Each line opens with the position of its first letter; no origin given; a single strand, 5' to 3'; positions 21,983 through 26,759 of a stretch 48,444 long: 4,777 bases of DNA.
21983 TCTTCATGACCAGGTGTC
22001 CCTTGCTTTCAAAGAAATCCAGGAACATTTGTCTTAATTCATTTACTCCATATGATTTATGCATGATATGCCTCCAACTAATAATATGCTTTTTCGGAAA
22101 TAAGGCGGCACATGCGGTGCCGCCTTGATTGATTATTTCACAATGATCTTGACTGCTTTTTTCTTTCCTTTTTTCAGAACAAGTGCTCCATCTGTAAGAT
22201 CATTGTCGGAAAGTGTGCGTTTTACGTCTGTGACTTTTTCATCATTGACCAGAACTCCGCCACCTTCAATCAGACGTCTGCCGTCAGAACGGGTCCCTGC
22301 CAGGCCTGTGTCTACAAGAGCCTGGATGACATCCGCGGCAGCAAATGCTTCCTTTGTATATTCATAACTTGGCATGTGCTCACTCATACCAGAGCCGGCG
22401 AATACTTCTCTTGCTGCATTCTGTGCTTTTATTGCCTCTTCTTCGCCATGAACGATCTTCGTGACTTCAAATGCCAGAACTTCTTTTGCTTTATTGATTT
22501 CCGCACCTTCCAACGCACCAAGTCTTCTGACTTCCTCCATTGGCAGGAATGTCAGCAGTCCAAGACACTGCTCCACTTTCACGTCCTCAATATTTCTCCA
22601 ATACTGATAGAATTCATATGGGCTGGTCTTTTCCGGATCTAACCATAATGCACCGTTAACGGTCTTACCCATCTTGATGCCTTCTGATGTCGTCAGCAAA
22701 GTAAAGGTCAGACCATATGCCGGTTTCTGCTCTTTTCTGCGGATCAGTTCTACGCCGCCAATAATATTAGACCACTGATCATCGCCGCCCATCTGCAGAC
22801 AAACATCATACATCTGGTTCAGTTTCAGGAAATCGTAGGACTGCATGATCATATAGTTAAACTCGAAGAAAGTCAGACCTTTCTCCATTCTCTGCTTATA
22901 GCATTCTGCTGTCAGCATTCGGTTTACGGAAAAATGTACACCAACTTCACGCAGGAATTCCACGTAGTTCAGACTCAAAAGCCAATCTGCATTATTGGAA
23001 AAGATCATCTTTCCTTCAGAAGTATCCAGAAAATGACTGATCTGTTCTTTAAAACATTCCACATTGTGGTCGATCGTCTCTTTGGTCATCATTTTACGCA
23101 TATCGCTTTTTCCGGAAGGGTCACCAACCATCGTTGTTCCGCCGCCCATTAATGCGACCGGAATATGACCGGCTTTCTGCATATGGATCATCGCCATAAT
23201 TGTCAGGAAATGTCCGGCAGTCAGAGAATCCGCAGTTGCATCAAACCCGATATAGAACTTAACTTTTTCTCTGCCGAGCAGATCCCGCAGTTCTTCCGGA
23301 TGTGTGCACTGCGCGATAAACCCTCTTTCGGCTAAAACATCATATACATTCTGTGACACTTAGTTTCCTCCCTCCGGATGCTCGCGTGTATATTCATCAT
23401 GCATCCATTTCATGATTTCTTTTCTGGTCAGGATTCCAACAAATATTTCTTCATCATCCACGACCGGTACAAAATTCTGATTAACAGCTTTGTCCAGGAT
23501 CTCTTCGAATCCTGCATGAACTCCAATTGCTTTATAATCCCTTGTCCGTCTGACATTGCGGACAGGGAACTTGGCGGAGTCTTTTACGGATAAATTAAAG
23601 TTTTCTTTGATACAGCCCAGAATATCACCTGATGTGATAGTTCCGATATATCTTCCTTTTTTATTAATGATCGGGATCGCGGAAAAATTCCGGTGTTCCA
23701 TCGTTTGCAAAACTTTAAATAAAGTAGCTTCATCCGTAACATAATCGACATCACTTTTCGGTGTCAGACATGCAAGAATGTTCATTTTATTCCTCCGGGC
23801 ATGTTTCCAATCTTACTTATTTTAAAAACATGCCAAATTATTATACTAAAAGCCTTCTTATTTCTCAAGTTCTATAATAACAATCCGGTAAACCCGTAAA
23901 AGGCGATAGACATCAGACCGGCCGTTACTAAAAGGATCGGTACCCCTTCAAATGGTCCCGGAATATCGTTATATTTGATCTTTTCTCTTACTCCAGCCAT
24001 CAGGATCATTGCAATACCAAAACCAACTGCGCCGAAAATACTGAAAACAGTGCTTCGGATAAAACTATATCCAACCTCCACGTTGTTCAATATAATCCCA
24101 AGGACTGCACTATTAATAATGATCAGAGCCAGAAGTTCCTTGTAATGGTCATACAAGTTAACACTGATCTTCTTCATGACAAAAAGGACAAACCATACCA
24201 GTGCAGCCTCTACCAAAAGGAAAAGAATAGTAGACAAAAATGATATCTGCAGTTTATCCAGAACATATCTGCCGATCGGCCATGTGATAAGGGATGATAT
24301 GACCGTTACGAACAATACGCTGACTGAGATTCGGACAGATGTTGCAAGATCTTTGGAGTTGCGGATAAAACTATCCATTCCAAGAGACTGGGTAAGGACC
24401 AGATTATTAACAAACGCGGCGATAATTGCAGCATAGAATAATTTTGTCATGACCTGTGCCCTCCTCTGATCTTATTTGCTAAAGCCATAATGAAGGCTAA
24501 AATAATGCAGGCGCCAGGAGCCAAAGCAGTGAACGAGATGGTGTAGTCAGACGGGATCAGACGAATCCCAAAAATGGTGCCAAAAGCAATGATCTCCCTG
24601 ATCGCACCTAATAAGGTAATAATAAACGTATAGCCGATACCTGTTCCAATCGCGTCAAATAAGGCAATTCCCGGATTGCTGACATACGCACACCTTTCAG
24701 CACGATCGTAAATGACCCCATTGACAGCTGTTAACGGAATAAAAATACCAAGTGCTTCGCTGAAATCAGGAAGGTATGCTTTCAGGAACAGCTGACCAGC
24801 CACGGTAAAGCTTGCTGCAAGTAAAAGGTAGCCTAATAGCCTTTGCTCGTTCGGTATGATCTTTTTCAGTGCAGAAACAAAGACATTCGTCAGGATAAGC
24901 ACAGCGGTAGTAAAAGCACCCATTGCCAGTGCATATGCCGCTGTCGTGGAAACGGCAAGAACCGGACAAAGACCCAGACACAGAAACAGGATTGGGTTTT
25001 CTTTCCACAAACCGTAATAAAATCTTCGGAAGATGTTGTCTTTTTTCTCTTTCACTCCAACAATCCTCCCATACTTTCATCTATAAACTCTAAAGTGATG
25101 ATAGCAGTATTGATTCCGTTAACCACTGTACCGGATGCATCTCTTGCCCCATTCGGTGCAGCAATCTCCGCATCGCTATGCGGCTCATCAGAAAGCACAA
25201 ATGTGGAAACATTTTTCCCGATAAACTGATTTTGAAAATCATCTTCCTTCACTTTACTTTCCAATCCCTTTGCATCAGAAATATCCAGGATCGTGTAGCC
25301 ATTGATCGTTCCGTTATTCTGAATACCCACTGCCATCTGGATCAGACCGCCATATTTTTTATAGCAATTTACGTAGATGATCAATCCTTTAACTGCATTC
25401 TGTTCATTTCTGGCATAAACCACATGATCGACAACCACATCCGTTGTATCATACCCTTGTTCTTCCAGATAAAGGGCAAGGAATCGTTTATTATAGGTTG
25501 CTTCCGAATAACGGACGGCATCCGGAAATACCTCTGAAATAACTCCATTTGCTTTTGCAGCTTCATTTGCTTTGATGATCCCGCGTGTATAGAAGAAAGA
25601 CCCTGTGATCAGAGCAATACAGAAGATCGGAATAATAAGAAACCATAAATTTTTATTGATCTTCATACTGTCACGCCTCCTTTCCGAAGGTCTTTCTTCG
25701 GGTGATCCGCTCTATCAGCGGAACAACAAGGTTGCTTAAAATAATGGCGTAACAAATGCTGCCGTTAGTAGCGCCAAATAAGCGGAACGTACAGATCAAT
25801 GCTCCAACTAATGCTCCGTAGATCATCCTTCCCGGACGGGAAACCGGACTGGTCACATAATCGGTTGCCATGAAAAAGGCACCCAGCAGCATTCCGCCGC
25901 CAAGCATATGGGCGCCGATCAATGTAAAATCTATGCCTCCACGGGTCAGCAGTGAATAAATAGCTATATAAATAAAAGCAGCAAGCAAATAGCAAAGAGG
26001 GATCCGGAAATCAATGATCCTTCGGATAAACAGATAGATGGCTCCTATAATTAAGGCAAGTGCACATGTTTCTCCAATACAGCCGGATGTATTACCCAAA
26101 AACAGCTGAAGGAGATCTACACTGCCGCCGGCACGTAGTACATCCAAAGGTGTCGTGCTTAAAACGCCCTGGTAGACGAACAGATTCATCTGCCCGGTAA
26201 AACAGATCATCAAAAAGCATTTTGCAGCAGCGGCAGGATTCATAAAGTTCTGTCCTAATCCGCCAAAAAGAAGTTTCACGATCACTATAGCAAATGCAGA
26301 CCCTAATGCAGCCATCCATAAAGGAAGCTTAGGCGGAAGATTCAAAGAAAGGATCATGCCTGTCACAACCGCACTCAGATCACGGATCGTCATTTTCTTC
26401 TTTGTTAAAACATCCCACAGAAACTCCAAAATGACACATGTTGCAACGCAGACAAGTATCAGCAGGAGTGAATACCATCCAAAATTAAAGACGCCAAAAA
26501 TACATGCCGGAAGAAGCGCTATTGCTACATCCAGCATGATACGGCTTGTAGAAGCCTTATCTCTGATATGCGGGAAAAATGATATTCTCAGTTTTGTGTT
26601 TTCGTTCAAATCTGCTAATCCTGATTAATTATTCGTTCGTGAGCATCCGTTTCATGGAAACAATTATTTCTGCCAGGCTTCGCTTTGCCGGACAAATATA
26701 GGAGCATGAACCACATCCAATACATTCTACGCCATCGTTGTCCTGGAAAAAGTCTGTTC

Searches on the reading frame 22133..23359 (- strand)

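Call 72: search_protein_families(library=pfam, proteins=[window:22133-23359:-], max_evalue=0.00001)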
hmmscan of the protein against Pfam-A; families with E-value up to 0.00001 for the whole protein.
window:22133-23359:- (408 aa): 3 families
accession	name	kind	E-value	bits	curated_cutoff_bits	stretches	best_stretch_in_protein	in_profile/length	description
PF00579.31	tRNA-synt_1b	-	4.7e-77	259.6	21.1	1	31-320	4-291/292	tRNA synthetases class I (W and Y)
PF22421.1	SYY_C-terminal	-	2.3e-12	47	27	1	327-401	7-79/83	Tyrosine--tRNA ligase SYY-like C-terminal domain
PF01479.30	S4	-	2.3e-08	34.1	22.8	1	348-387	7-46/48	S4 domain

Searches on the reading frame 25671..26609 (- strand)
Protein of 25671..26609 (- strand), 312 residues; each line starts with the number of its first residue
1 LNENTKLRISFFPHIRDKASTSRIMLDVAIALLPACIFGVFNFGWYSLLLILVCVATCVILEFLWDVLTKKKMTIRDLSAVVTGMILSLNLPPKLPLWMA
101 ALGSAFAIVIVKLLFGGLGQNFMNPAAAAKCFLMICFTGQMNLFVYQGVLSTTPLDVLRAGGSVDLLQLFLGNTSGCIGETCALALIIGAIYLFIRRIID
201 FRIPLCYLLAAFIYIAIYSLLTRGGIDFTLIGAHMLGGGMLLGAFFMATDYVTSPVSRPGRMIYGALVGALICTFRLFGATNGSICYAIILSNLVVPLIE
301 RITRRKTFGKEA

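Call 72: search_protein_families(library=pfam, proteins=[window:25671-26609:-], max_evalue=0.00001)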
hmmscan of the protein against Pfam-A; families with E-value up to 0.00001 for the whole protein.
window:25671-26609:- (312 aa): 1 family
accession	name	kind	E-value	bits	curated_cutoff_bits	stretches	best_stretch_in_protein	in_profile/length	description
PF03116.20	NQR2_RnfD_RnfE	-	1.5e-106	356.6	27.7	1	11-309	4-296/296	NQR2, RnfD, RnfE family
